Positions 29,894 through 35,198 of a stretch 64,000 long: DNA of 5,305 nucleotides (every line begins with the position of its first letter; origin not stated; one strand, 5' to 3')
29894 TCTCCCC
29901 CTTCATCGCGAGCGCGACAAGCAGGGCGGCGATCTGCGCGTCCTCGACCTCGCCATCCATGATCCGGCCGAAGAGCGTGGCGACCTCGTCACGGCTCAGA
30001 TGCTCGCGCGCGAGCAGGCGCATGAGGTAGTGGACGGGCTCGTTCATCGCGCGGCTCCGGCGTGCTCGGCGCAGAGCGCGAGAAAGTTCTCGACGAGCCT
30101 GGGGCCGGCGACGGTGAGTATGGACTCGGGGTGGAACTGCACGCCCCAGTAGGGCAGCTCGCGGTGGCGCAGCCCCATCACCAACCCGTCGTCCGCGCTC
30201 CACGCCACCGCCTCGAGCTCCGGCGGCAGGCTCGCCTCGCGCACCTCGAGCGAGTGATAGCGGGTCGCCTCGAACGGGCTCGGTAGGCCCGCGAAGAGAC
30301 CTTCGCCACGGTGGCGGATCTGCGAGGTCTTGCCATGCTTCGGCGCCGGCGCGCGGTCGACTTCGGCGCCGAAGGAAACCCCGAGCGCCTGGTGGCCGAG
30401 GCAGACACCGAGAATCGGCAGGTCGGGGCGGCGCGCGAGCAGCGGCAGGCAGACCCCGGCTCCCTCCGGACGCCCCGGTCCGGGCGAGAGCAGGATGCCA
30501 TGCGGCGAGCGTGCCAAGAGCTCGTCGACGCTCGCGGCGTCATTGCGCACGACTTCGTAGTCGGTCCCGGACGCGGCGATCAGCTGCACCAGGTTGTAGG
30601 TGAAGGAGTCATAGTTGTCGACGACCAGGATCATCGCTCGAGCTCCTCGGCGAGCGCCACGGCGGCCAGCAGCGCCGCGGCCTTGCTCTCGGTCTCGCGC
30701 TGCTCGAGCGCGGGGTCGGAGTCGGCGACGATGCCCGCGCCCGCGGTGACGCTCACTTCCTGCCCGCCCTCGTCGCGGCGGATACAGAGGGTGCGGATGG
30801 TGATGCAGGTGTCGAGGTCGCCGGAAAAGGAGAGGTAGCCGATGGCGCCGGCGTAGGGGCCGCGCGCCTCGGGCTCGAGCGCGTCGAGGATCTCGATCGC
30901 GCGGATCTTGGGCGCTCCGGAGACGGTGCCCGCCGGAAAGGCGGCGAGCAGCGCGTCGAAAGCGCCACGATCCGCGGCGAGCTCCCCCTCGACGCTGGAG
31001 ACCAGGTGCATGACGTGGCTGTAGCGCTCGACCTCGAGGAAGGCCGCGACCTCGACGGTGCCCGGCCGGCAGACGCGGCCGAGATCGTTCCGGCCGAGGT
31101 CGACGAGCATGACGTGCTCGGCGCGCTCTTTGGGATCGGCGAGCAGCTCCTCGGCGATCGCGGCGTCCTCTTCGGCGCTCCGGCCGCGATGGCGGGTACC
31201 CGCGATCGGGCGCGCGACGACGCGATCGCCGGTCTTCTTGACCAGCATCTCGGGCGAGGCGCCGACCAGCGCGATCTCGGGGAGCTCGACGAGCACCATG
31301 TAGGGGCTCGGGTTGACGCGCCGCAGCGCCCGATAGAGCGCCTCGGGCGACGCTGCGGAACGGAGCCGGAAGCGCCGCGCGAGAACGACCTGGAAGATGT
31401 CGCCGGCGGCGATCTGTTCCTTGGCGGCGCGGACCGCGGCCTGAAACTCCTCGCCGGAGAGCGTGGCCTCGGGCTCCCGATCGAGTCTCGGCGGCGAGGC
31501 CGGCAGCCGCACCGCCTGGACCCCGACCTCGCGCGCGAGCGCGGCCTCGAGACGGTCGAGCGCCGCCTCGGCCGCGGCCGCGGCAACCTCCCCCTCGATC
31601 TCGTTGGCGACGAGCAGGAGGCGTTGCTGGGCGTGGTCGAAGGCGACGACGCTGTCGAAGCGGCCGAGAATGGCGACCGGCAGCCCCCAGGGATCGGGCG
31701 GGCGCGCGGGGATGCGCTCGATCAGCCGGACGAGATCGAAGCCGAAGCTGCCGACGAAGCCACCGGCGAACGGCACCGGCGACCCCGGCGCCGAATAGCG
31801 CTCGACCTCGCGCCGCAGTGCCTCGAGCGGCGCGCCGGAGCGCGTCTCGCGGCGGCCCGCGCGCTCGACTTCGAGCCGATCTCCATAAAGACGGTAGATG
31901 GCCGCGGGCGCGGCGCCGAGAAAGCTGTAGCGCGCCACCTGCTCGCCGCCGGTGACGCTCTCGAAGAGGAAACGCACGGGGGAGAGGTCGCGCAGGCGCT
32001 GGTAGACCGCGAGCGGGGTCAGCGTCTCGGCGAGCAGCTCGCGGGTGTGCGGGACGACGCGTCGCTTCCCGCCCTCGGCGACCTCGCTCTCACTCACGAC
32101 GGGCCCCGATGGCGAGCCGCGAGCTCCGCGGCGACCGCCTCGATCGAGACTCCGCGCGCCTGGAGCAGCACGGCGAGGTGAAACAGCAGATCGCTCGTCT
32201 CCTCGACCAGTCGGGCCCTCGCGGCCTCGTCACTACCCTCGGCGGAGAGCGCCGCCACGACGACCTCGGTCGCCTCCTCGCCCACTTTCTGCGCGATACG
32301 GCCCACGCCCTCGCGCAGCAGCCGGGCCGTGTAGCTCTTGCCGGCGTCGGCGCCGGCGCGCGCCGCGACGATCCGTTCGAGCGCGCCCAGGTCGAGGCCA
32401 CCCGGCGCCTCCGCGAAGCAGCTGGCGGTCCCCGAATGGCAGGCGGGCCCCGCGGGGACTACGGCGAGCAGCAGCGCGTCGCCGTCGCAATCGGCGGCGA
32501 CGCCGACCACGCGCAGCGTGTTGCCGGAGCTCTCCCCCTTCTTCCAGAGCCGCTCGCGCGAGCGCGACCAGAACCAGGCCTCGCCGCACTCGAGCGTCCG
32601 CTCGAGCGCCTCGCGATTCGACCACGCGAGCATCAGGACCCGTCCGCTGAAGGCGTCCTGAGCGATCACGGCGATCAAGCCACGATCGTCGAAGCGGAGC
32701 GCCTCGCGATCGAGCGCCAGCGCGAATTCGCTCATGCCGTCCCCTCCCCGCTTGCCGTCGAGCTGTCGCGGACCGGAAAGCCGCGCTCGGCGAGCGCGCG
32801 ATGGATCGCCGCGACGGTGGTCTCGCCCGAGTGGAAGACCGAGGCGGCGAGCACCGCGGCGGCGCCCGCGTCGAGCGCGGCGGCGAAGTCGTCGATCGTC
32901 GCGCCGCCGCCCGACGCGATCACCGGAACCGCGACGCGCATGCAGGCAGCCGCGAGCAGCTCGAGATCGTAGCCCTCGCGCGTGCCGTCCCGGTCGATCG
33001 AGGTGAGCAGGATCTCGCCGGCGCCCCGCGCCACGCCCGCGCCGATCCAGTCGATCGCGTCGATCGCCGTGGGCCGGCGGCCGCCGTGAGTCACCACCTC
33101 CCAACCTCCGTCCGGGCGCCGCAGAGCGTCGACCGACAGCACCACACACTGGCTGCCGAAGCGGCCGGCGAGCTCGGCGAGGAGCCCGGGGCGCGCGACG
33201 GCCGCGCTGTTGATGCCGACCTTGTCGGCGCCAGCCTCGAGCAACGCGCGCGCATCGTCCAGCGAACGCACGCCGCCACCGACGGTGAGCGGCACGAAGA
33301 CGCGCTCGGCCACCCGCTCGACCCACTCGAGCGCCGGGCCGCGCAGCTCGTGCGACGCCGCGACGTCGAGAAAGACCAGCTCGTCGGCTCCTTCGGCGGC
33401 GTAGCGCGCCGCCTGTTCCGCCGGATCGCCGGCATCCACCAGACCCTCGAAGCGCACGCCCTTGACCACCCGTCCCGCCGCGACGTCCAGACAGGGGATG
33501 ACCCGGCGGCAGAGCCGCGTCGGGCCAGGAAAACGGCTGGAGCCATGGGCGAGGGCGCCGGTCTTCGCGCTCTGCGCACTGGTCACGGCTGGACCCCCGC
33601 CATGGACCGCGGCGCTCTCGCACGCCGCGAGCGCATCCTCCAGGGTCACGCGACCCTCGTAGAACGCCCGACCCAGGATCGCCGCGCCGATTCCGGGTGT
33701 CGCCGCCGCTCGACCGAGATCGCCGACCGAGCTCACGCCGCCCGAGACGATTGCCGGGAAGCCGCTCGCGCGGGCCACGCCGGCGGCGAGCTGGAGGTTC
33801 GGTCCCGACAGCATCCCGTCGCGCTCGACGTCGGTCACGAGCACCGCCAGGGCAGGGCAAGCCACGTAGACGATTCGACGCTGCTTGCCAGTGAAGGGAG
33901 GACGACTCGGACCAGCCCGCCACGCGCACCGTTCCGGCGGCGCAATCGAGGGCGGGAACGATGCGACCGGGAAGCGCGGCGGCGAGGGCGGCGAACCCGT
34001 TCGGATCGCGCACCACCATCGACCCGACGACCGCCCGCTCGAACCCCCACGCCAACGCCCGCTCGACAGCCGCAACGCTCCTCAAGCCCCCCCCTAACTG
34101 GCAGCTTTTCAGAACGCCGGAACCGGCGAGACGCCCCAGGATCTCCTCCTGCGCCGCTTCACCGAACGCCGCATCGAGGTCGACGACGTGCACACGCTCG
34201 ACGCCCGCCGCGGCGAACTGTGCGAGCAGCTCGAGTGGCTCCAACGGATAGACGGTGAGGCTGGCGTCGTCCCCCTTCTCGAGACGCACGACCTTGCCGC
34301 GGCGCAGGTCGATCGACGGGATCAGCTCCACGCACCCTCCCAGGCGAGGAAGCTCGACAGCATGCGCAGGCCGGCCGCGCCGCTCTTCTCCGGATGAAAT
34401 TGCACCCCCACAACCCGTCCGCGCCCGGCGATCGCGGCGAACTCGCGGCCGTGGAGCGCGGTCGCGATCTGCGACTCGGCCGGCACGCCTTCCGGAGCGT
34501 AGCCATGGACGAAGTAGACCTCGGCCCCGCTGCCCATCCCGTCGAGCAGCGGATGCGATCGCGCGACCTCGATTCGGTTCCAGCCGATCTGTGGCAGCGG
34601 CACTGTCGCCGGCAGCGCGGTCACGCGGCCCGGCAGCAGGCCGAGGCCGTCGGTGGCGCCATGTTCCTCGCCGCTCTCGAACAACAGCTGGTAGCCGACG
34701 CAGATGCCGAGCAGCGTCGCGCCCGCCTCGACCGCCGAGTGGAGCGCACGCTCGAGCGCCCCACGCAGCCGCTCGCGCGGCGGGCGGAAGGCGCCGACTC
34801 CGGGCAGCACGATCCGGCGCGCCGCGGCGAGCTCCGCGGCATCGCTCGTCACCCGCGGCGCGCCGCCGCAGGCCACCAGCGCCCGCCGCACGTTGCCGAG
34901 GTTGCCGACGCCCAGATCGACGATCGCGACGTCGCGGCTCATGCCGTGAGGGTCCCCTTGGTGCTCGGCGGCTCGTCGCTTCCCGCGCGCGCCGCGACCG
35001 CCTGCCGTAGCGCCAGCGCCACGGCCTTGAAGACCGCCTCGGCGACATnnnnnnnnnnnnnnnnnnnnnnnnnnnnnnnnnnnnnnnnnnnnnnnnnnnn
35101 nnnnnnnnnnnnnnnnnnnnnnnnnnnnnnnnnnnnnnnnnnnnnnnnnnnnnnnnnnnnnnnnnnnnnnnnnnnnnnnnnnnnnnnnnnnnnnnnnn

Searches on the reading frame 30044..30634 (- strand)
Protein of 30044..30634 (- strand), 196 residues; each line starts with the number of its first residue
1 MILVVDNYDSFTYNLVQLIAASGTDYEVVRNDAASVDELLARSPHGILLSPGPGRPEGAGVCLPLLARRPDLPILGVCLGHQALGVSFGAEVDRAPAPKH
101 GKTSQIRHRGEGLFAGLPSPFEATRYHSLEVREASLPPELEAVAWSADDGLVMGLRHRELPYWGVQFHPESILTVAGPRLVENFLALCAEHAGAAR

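Call 7: search_protein_families(library=ncbifam, proteins=[window:30044-30634:-])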
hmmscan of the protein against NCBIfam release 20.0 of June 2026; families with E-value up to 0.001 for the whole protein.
window:30044-30634:- (196 aa): 23 families
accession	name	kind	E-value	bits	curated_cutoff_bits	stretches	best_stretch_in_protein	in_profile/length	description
NF005849.0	PRK07765.1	equivalog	5e-74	248.2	308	1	2-192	3-196/219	aminodeoxychorismate/anthranilate synthase component II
NF011201.0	PRK14607.1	equivalog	1.7e-73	248.1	670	1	1-188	1-189/534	bifunctional anthranilate synthase component II/anthranilate phosphoribosyltransferase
TIGR00566.1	trpG_papA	subfamily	1.1e-59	201.5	121.05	1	1-186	1-191/192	glutamine amidotransferase of anthranilate synthase or aminodeoxychorismate synthase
NF005271.0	PRK06774.1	equivalog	1.4e-58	197.4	340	1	1-185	1-189/191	aminodeoxychorismate synthase component II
NF005799.0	PRK07649.1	equivalog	7.7e-58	195.3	327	1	1-186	1-186/195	aminodeoxychorismate/anthranilate synthase component II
NF005946.0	PRK08007.1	equivalog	9.1e-58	194.8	332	1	1-185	1-185/187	aminodeoxychorismate synthase component 2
NF006462.0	PRK08857.1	equivalog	2.8e-54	183.7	345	1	1-186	1-191/193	aminodeoxychorismate/anthranilate synthase component II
NF041322.1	Anth_synII_Halo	equivalog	2.1e-52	177.5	320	1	4-186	1-188/190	anthranilate synthase component II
NF010081.0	PRK13566.1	equivalog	8.9e-47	159.8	645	1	2-192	531-724/729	anthranilate synthase component I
NF007073.0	PRK09522.1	equivalog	3.9e-41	141.6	738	1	2-189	4-191/531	bifunctional anthranilate synthase glutamate amidotransferase component TrpG/anthranilate phosphoribosyltransferase TrpD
NF005367.0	PRK06895.1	equivalog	7.7e-41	140.1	265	1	2-186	4-187/190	anthranilate synthase component II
TIGR01815.1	TrpE-clade3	equivalog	1.1e-40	139.3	739.15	1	2-188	519-708/717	anthranilate synthase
TIGR01823.1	PabB-fungal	equivalog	6.8e-38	130.4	442.55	1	2-189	8-205/742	aminodeoxychorismate synthase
NF004169.0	PRK05637.1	equivalog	3.3e-31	108.5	332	1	2-183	5-201/210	anthranilate synthase component II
NF001975.0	PRK00758.1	equivalog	3.2e-29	101.8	198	1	1-190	3-184/185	GMP synthase subunit A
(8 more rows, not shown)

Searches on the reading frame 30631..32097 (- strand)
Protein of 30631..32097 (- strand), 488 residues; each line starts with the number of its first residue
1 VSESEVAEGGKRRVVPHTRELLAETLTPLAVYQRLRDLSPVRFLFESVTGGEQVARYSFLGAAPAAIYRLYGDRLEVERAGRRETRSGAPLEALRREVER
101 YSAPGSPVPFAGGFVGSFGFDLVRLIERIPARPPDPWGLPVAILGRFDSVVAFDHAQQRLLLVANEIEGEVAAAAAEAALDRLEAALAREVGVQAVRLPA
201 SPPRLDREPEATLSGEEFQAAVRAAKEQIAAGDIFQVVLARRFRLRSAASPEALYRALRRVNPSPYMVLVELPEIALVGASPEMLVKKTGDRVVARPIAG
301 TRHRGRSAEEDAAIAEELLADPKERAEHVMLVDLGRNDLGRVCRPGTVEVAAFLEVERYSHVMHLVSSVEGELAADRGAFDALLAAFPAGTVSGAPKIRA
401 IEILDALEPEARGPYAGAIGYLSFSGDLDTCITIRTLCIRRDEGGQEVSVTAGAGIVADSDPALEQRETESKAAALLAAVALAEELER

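Call 7: search_protein_families(library=ncbifam, proteins=[window:30631-32097:-])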
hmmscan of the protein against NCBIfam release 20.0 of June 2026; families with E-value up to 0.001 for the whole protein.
window:30631-32097:- (488 aa): 26 families (the best 25 are shown)
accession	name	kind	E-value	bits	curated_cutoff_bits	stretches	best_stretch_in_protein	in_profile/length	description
TIGR00564.1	trpE_most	equivalog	2.6e-154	514.6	517.7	1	24-480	2-454/455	anthranilate synthase component I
NF010086.0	PRK13571.1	equivalog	1.2e-148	495.8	693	1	10-487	19-504/510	anthranilate synthase component I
TIGR01820.1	TrpE-arch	equivalog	1.1e-128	430.3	512.05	1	28-480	1-448/449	anthranilate synthase component I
TIGR01824.1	PabB-clade2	equivalog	5.1e-107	358.2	408.55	1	112-476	1-355/355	aminodeoxychorismate synthase, component I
NF004610.0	PRK05940.1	equivalog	6.1e-107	358.2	568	1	27-484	19-463/467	anthranilate synthase component I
NF006563.0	PRK09070.1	equivalog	3.2e-105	352.3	514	1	33-481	14-445/447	aminodeoxychorismate synthase component I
NF010087.0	PRK13572.1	equivalog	4e-103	345.4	580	1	24-482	7-433/435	anthranilate synthase component I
NF010079.0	PRK13564.1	equivalog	2.5e-95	320.2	471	1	89-485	122-516/521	anthranilate synthase component 1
NF010089.0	PRK13574.1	equivalog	2.5e-89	300.2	527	2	212-481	154-419/421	anthranilate synthase component I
TIGR00565.1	trpE_proteo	equivalog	3.9e-82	276.7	494.65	1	110-483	125-496/498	anthranilate synthase component I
TIGR00553.1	pabB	equivalog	5.4e-82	275.6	328.4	1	145-475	16-328/329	aminodeoxychorismate synthase component I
NF010081.0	PRK13566.1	equivalog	2.9e-81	273.8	645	1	113-484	158-511/729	anthranilate synthase component I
NF010082.0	PRK13567.1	equivalog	3.6e-78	263.4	576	1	35-478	17-465/468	anthranilate synthase component I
NF012009.0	PRK15465.1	equivalog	4.5e-72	243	622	1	40-477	29-448/453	aminodeoxychorismate synthase component 1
TIGR01815.1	TrpE-clade3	equivalog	5.4e-69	232.9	739.15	1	113-484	146-499/717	anthranilate synthase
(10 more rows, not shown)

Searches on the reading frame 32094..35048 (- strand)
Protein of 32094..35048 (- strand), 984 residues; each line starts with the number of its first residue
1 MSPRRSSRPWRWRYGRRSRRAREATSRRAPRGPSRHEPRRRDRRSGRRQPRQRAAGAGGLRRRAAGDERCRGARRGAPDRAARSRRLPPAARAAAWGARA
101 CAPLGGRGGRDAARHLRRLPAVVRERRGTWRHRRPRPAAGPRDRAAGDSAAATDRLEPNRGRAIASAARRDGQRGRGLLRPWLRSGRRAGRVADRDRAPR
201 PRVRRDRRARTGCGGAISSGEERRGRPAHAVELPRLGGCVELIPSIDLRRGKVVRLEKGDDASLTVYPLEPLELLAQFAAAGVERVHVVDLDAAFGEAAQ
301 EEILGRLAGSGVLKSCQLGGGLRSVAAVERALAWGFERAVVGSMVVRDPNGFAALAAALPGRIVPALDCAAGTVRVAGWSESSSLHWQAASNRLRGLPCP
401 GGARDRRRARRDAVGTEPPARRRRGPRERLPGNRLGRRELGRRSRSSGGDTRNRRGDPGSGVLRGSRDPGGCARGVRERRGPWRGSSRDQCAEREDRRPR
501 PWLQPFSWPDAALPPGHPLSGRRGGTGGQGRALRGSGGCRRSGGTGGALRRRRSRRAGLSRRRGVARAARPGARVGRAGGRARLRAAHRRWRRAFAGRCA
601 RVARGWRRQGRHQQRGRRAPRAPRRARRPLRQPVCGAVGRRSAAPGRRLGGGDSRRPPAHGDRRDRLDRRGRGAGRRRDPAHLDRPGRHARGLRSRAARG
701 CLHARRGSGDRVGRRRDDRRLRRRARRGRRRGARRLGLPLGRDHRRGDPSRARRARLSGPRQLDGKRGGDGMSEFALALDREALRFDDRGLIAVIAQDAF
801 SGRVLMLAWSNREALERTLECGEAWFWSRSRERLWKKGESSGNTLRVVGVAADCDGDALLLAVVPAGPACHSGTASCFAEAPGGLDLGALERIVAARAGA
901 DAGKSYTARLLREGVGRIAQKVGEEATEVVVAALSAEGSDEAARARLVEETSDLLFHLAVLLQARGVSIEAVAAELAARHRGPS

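Call 7: search_protein_families(library=ncbifam, proteins=[window:32094-35048:-])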
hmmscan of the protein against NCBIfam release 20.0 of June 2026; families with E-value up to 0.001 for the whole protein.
window:32094-35048:- (984 aa): 14 families
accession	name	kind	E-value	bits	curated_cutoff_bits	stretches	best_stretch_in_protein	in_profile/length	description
NF002747.0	PRK02759.1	equivalog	4.9e-69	232.1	187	1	781-981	7-206/208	bifunctional phosphoribosyl-AMP cyclohydrolase/phosphoribosyl-ATP diphosphatase HisIE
NF000768.0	PRK00051.1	equivalog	4.5e-40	136.2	126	1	782-880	14-112/131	phosphoribosyl-AMP cyclohydrolase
TIGR00007.1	TIGR00007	equivalog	2.4e-35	122.2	228.95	1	242-395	1-155/231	1-(5-phosphoribosyl)-5-[(5-phosphoribosylamino)methylideneamino]imidazole-4-carboxamide isomerase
NF001613.0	PRK00400.1-5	equivalog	3.8e-26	91.2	120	1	887-980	6-93/107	phosphoribosyl-ATP diphosphatase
TIGR03188.1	histidine_hisI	equivalog_domain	4.9e-24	84.4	42.7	1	888-976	2-84/84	phosphoribosyl-ATP diphosphatase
NF010112.0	PRK13585.1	equivalog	2.4e-23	83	243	1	240-393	3-156/241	1-(5-phosphoribosyl)-5-[(5-phosphoribosylamino)methylideneamino]imidazole-4-carboxamide isomerase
NF001611.0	PRK00400.1-3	equivalog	3.1e-20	72.3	99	1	887-980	7-94/108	phosphoribosyl-ATP diphosphatase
NF010712.0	PRK14114.1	equivalog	2.1e-17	63.5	327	1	242-387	3-146/241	1-(5-phosphoribosyl)-5-((5-phosphoribosylamino)methylideneamino)imidazole-4-carboxamide isomerase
NF003156.0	PRK04128.1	equivalog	2.3e-17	63.7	285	1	240-393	2-151/231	1-(5-phosphoribosyl)-5-((5-phosphoribosylamino)methylideneamino)imidazole-4-carboxamide isomerase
NF010113.0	PRK13586.1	equivalog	1.3e-16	61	238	1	241-383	3-145/232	1-(5-phosphoribosyl)-5-((5-phosphoribosylamino)methylideneamino)imidazole-4-carboxamide isomerase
TIGR01919.1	hisA-trpF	equivalog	3e-16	59.7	306.45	1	241-383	4-148/243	bifunctional 1-(5-phosphoribosyl)-5-((5-phosphoribosylamino)methylideneamino)imidazole-4-carboxamide isomerase/phosphoribosylanthranilate is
NF010114.0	PRK13587.1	equivalog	1.1e-13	51.4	305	1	240-399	2-162/234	1-(5-phosphoribosyl)-5-((5-phosphoribosylamino)methylideneamino)imidazole-4-carboxamide isomerase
NF001610.0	PRK00400.1-1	equivalog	5.7e-08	32.8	104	1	895-975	18-92/93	phosphoribosyl-ATP diphosphatase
TIGR03572.1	WbuZ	equivalog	0.00094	18.6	299.7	0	242-350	6-111/232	glycosyl amidation-associated protein WbuZ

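Call 44: search_protein_families(library=pfam, proteins=[window:32094-35048:-], max_evalue=0.00001)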
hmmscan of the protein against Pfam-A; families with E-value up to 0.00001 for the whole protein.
window:32094-35048:- (984 aa): 3 families
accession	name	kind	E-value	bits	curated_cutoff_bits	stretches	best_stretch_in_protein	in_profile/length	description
PF00977.27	His_biosynth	-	7.1e-32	111.1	23.6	1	242-392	2-153/228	Histidine biosynthesis protein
PF01502.23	PRA-CH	-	2.3e-31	107.9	27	1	806-878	1-73/74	Phosphoribosyl-AMP cyclohydrolase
PF01503.22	PRA-PH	-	3.3e-15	56.7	21.3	1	889-980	3-86/86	Phosphoribosyl-ATP pyrophosphohydrolase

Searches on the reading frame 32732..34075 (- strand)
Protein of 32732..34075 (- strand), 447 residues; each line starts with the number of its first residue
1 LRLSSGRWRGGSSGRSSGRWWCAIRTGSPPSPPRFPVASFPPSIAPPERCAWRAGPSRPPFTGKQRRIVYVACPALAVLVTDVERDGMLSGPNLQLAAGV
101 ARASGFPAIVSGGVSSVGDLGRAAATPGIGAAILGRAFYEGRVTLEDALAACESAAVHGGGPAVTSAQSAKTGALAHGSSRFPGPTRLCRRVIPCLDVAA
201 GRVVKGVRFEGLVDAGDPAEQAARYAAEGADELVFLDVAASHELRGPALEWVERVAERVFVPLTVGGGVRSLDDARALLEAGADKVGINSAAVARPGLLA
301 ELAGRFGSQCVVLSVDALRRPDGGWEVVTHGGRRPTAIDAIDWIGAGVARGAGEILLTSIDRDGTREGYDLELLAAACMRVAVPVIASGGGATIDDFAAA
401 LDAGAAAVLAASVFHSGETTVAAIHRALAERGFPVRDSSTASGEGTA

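Call 44: search_protein_families(library=pfam, proteins=[window:32732-34075:-], max_evalue=0.00001)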
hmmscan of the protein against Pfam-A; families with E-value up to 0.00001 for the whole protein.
window:32732-34075:- (447 aa): 1 family
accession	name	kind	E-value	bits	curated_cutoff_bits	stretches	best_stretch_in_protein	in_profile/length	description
PF00977.27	His_biosynth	-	5.9e-94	314.2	23.6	2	191-419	1-227/228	Histidine biosynthesis protein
